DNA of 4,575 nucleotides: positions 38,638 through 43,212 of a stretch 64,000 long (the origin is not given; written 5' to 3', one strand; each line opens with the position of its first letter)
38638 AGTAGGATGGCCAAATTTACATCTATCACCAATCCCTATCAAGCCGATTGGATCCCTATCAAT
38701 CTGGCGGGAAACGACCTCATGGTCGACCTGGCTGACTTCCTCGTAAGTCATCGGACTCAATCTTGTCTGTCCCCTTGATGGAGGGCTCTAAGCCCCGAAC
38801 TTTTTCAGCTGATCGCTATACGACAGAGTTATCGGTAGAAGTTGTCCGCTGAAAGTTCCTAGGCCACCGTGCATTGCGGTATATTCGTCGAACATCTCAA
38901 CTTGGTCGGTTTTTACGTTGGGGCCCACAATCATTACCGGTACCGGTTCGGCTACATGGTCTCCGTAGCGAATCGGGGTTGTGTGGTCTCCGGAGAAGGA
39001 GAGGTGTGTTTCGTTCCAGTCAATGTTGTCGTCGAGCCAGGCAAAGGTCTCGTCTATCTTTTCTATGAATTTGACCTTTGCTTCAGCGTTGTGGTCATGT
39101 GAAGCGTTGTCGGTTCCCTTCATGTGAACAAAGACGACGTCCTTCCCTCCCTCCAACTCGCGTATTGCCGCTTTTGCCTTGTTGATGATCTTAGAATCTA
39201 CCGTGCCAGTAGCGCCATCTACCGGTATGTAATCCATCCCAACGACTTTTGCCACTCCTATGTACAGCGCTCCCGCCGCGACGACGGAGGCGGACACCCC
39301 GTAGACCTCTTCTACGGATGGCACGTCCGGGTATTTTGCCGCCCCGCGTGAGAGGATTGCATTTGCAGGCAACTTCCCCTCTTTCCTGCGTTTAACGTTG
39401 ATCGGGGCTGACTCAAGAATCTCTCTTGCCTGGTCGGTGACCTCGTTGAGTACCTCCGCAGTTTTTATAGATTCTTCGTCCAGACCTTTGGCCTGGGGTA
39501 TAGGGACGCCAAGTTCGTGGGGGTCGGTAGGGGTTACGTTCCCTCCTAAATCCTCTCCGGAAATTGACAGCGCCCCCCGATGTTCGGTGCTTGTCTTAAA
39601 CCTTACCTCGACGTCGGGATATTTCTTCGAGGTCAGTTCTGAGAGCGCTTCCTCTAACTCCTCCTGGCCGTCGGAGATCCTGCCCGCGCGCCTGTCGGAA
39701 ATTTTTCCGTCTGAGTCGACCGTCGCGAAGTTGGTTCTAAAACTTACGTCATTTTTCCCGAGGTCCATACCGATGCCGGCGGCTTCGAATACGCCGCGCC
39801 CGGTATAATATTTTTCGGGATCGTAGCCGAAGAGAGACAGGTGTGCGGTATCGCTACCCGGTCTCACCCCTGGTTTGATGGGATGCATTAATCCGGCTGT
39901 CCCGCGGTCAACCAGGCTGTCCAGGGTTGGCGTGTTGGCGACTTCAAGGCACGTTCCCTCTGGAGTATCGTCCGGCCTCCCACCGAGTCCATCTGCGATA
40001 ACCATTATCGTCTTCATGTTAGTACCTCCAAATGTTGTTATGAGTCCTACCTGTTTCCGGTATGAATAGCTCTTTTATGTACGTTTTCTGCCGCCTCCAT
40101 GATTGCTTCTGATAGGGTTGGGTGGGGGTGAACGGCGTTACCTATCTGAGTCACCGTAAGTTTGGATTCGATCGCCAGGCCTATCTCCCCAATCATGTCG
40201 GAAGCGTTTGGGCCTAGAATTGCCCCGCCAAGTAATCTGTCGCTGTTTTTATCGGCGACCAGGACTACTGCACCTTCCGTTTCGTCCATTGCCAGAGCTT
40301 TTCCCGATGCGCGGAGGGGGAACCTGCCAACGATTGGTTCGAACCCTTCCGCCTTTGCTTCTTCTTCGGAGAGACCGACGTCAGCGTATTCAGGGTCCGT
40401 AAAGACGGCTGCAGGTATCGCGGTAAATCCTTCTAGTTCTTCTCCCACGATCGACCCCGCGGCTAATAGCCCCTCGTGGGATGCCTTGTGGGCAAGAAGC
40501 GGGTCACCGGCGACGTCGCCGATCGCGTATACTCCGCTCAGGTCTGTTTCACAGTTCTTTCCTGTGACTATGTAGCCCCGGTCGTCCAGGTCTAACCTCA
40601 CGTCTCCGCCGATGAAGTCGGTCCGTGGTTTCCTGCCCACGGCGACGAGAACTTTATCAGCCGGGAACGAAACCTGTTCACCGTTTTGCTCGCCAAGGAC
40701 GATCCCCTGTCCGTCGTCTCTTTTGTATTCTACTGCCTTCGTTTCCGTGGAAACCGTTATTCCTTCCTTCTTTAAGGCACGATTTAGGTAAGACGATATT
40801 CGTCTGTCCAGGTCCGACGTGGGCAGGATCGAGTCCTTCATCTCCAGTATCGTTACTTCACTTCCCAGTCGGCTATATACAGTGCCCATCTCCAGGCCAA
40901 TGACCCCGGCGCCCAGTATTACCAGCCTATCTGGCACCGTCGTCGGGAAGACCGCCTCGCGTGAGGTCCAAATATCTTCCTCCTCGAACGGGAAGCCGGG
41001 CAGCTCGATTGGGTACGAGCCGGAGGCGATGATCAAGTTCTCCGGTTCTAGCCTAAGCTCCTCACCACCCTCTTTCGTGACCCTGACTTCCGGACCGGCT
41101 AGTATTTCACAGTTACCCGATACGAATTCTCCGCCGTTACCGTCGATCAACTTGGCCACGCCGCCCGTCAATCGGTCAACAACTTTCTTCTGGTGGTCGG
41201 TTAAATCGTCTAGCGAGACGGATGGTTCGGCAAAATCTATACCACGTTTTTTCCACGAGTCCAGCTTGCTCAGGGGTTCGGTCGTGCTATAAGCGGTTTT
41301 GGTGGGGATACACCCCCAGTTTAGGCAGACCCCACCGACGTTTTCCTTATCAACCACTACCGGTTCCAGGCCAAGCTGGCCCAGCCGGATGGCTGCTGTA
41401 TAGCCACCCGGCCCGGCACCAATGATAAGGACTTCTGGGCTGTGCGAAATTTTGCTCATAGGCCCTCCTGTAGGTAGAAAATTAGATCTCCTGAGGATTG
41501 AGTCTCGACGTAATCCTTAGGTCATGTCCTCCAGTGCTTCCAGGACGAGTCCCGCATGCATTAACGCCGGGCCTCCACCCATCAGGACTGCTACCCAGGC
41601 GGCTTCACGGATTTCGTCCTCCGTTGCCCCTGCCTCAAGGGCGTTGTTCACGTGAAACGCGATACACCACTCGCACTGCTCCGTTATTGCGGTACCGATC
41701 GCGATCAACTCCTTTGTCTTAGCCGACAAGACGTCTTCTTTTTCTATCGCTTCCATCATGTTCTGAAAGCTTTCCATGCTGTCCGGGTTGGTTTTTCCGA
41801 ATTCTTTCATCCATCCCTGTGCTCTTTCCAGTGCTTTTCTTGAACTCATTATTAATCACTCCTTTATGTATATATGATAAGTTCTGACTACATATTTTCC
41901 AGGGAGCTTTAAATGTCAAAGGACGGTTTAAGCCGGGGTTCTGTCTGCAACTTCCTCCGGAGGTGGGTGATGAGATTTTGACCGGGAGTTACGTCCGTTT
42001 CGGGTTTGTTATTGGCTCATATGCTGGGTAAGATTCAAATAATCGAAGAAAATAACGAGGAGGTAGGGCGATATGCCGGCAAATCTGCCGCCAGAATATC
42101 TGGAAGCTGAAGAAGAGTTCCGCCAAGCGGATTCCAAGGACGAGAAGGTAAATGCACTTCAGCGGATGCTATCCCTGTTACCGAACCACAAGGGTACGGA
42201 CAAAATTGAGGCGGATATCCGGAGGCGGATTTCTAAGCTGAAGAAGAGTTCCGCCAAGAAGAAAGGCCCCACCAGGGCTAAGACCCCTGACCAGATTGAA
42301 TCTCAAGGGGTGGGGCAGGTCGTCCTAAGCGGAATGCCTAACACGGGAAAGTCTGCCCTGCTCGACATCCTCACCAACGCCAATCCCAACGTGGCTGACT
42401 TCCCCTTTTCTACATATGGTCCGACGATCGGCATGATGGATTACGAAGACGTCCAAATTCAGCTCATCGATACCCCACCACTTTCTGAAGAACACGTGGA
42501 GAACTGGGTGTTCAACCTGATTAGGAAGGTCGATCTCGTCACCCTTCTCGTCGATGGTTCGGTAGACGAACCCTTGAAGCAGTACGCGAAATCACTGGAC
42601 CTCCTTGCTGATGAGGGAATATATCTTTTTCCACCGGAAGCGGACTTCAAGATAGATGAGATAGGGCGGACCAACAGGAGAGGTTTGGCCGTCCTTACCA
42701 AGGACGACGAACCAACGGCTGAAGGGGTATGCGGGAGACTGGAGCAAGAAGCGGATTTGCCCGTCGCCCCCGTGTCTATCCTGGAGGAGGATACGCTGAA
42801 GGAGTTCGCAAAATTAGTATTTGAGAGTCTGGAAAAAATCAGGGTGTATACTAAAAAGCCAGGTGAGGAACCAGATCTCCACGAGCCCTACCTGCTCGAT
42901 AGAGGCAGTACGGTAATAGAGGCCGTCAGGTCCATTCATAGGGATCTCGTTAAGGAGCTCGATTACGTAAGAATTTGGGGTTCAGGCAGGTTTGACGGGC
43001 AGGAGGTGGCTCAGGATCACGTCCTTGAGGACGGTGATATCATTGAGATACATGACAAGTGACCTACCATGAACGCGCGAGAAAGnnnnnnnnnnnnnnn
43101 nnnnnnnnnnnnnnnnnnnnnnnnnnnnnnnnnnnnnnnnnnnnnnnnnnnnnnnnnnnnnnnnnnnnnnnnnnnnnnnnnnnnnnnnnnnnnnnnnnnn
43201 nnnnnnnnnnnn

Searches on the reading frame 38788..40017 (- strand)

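Call 4: search_protein_families(library=pfam, proteins=[window:38788-40017:-])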
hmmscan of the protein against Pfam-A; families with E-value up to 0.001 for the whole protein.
window:38788-40017:- (409 aa): 2 families
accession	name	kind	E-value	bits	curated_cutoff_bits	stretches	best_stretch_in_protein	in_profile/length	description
PF10143.14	PhosphMutase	-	2.6e-54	184.1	21.5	1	38-207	3-170/170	2,3-bisphosphoglycerate-independent phosphoglycerate mutase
PF01676.23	Metalloenzyme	-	3e-44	151.8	24.3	1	1-392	1-243/252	Metalloenzyme superfamily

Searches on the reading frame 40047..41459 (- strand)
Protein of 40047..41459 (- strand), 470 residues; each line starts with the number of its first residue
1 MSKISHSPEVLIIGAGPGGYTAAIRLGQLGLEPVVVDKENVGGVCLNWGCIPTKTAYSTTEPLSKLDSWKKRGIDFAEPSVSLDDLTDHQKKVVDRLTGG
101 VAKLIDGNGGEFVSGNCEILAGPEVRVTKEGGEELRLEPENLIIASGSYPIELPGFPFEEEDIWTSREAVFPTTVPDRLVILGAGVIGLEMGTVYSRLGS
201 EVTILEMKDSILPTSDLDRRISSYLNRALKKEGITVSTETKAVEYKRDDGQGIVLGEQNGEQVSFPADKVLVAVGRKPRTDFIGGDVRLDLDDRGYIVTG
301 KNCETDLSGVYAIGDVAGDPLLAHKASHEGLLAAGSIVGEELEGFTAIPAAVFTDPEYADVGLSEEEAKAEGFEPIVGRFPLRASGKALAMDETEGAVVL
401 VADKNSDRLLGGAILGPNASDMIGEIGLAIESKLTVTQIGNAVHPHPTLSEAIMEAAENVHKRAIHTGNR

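Call 73: search_protein_families(library=pfam, proteins=[window:40047-41459:-], max_evalue=1e-8)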
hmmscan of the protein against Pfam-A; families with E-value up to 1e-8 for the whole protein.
window:40047-41459:- (470 aa): 5 families
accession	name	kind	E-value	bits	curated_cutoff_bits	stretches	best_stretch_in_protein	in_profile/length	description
PF07992.20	Pyr_redox_2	-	1.5e-63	215.4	26.1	1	9-330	2-291/291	Pyridine nucleotide-disulphide oxidoreductase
PF02852.28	Pyr_redox_dim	-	9e-35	119.7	25.3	1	348-457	1-110/110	Pyridine nucleotide-disulphide oxidoreductase, dimerisation domain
PF00070.33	Pyr_redox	-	2e-19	70.3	22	1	178-251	1-72/82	Pyridine nucleotide-disulphide oxidoreductase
PF13738.12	Pyr_redox_3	-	1.7e-18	67.4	30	1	137-314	123-305/305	Pyridine nucleotide-disulphide oxidoreductase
PF01266.30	DAO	-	5.4e-09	36.5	27.9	0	10-42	2-35/353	FAD dependent oxidoreductase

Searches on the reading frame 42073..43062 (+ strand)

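Call 74: search_protein_families(library=pfam, proteins=[window:42073-43062:+], max_evalue=1e-8)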
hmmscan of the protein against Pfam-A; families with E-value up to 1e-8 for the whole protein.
window:42073-43062:+ (329 aa): 2 families
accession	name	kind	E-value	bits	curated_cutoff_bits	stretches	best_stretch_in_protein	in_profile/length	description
PF02824.27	TGS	-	3.3e-16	59.5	22.2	1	256-327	1-59/60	TGS domain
PF01926.29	MMR_HSR1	-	1.1e-15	58.1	21.9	1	82-171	1-92/113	50S ribosome-binding GTPase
